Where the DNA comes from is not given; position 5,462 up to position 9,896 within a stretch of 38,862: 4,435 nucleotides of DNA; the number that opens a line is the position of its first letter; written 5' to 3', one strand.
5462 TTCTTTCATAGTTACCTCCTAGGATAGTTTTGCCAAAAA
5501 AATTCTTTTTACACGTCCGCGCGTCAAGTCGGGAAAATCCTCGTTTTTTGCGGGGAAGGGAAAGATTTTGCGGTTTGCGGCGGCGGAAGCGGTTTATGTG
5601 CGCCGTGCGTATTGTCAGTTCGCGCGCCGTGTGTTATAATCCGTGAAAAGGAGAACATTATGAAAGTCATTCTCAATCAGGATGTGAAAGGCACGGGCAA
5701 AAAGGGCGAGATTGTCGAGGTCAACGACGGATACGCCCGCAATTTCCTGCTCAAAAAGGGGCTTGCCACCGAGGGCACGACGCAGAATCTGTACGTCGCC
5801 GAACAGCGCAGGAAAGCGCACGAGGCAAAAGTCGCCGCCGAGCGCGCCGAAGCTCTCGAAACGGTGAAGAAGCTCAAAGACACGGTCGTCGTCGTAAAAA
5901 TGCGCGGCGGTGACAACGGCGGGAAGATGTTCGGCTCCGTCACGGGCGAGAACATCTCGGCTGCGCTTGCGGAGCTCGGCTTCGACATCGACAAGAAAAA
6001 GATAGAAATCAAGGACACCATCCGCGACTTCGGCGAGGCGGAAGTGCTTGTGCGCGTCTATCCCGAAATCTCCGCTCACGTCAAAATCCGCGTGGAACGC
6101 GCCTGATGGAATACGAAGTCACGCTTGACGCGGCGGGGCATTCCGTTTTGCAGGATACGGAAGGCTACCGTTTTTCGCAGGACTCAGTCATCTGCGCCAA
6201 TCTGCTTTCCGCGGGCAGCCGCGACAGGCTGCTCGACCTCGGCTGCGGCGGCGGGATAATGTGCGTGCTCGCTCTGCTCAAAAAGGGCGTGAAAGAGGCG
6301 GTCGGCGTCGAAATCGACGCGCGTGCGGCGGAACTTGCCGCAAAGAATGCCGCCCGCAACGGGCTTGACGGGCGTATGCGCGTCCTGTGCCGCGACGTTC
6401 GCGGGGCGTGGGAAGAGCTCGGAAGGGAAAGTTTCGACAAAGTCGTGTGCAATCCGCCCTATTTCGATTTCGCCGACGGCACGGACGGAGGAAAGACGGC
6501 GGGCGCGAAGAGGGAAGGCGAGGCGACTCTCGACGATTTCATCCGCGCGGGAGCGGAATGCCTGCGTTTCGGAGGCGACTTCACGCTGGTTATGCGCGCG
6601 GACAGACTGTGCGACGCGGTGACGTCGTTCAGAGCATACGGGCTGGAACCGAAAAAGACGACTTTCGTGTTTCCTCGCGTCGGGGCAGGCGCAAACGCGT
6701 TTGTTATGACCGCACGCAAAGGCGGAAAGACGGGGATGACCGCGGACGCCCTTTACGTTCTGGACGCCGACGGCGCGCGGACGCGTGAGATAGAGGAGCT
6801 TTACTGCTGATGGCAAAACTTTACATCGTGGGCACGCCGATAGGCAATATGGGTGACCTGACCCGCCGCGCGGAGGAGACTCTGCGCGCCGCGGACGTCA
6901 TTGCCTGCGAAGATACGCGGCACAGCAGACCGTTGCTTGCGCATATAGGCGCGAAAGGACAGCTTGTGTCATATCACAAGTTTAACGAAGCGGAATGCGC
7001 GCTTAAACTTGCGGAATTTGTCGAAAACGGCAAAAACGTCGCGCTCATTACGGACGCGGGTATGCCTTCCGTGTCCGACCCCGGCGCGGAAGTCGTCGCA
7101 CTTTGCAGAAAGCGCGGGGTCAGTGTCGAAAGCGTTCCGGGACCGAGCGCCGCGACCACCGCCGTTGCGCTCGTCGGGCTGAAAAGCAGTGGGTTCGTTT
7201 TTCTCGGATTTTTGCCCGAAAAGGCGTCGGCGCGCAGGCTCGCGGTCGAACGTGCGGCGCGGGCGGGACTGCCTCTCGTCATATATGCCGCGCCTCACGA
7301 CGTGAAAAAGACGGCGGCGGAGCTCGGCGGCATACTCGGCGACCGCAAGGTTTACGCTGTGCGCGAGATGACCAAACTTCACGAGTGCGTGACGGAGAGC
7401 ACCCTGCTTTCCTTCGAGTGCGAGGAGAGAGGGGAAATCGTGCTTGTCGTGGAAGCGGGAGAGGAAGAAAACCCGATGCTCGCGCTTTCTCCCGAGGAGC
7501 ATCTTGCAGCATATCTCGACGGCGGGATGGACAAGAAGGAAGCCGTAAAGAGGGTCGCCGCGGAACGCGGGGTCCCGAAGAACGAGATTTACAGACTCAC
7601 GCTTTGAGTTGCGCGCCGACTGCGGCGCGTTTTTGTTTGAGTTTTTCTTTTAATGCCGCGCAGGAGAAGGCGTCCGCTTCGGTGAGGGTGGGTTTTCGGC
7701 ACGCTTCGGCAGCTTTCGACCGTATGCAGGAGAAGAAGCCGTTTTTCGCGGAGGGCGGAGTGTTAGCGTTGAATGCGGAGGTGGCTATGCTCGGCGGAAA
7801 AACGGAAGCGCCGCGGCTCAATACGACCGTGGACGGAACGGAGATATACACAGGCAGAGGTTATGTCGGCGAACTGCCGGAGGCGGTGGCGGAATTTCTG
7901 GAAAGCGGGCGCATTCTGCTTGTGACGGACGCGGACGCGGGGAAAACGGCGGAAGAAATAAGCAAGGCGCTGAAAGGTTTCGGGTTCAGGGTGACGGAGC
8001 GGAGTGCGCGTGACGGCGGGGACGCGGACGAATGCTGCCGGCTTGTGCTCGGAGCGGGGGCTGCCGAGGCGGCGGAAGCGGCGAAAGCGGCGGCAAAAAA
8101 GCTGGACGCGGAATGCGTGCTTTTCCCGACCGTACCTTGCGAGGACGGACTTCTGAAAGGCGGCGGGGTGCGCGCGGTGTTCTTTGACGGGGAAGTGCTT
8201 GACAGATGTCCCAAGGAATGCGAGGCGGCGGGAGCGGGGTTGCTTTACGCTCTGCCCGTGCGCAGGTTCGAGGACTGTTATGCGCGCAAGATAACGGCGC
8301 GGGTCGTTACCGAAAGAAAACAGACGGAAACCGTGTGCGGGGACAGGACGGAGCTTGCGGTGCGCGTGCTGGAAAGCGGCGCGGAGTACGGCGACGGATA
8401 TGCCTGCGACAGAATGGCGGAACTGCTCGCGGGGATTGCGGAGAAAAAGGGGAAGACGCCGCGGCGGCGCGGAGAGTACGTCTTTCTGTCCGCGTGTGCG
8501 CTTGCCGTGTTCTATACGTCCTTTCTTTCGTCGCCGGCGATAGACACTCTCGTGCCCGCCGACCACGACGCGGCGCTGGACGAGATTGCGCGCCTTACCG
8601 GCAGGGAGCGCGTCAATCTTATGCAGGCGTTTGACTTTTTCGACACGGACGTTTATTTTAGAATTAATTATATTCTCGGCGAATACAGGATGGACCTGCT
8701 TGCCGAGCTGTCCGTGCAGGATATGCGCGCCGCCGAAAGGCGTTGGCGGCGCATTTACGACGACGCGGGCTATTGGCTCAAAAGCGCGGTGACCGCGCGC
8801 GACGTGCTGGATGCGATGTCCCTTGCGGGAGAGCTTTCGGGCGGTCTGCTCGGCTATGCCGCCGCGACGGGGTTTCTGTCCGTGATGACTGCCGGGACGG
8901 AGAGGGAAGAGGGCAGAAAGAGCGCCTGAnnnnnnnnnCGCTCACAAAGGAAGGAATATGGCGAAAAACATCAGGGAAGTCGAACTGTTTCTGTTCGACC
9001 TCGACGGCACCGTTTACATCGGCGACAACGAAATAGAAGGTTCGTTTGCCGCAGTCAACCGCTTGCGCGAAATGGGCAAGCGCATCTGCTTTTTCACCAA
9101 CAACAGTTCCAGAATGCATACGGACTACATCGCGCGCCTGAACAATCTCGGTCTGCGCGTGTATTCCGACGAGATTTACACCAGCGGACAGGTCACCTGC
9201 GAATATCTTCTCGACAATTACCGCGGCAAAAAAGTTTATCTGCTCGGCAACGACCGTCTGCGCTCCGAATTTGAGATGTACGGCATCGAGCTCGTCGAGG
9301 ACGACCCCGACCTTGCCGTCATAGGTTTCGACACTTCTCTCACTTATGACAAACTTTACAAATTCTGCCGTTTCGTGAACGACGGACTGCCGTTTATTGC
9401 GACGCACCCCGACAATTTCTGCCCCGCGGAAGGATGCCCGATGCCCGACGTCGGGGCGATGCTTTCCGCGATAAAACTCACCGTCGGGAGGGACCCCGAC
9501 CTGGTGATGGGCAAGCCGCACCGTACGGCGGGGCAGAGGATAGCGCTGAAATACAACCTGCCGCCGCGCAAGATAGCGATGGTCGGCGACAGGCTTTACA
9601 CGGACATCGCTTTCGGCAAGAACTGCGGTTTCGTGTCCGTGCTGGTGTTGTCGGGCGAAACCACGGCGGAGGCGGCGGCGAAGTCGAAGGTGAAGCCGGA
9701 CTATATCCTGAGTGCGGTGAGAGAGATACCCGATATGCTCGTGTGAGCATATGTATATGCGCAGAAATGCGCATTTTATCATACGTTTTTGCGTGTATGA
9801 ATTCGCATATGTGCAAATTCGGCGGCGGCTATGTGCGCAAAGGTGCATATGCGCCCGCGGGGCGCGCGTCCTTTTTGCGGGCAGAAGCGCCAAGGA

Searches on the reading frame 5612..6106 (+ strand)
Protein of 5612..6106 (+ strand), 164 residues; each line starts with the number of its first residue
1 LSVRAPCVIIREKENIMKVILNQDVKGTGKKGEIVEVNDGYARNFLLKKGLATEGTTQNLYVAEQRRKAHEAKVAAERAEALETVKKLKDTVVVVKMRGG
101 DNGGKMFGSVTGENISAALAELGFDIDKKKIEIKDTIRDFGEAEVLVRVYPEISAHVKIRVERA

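Call 48: search_protein_families(library=pfam, proteins=[window:5612-6106:+], max_evalue=0.0001)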
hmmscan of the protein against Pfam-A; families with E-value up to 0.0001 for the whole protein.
window:5612-6106:+ (164 aa): 2 families
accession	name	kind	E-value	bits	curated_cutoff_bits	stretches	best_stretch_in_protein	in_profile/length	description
PF01281.25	Ribosomal_L9_N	-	1.6e-22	79.2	20.7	1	17-60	1-44/47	Ribosomal protein L9, N-terminal domain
PF03948.19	Ribosomal_L9_C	-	8.8e-22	77.8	23.2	1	79-162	1-85/86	Ribosomal protein L9, C-terminal domain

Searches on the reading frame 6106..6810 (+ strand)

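Call 48: search_protein_families(library=pfam, proteins=[window:6106-6810:+], max_evalue=0.0001)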
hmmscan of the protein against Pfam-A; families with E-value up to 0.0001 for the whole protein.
window:6106-6810:+ (234 aa): 10 families
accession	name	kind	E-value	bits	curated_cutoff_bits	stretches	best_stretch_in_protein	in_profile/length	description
PF05175.20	MTS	-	3.6e-15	56.5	23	1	33-166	26-143/170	Methyltransferase small domain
PF06325.19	PrmA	-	1.4e-10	41.6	22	1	39-116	162-233/296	Ribosomal protein L11 methyltransferase (PrmA)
PF13847.12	Methyltransf_31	-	1.6e-09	38.1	27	1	39-117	4-82/145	Methyltransferase domain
PF13649.12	Methyltransf_25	-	5.2e-09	37.1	27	1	43-116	2-71/97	Methyltransferase domain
PF03602.21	Cons_hypoth95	-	1.9e-07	31.4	24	1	36-119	39-123/182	Conserved hypothetical protein 95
PF08241.18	Methyltransf_11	-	4.9e-07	30.7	21.2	1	43-116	1-67/95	Methyltransferase domain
PF01170.24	UPF0020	-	8.4e-06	26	22.3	1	65-167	79-170/197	RMKL-like, methyltransferase domain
PF13489.12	Methyltransf_23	-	1.2e-05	25.5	27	1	36-84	20-66/164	Methyltransferase domain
PF08242.18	Methyltransf_12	-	5.7e-05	24.2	30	0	43-116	1-72/98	Methyltransferase domain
PF02353.26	CMAS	-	6.5e-05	22.8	27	1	40-115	64-133/273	Mycolic acid cyclopropane synthetase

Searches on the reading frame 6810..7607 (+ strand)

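Call 48: search_protein_families(library=pfam, proteins=[window:6810-7607:+], max_evalue=0.0001)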
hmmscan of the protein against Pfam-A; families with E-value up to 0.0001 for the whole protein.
window:6810-7607:+ (265 aa): 1 family
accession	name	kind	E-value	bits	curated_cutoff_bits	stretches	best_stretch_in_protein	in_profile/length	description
PF00590.25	TP_methylase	-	5.2e-35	121.8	27.8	1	3-199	1-208/212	Tetrapyrrole (Corrin/Porphyrin) Methylases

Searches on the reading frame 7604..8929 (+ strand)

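Call 95: search_protein_families(library=pfam, proteins=[window:7604-8929:+], max_evalue=1)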
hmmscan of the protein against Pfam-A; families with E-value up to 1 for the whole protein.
window:7604-8929:+ (441 aa): 2 families
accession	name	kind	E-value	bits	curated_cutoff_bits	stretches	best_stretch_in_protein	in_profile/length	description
PF13685.12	Fe-ADH_2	-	0.0021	18.5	28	1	84-183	3-113/149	Iron-containing alcohol dehydrogenase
PF00465.25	Fe-ADH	-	0.0049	16.9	31.3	1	79-166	2-102/168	Iron-containing alcohol dehydrogenase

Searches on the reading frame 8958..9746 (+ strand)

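Call 11: search_protein_families(library=pfam, proteins=[window:8958-9746:+], max_evalue=0.001)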
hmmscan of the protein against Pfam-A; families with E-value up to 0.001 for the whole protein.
window:8958-9746:+ (262 aa): 5 families
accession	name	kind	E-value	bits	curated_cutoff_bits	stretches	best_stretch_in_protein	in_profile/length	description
PF13344.12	Hydrolase_6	-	5.5e-28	97.4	27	1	11-111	1-101/101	Haloacid dehalogenase-like hydrolase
PF13242.12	Hydrolase_like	-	9.6e-20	70.7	22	1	183-256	1-74/75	HAD-hyrolase-like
PF00702.32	Hydrolase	-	9.6e-15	55.9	26.4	1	9-224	2-191/191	haloacid dehalogenase-like hydrolase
PF13419.12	HAD_2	-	1.5e-05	25.6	23.8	0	181-229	130-177/178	Haloacid dehalogenase-like hydrolase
PF09419.16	PGP_phosphatase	-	6.3e-05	23.1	20.4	1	203-232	136-165/168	Mitochondrial PGP phosphatase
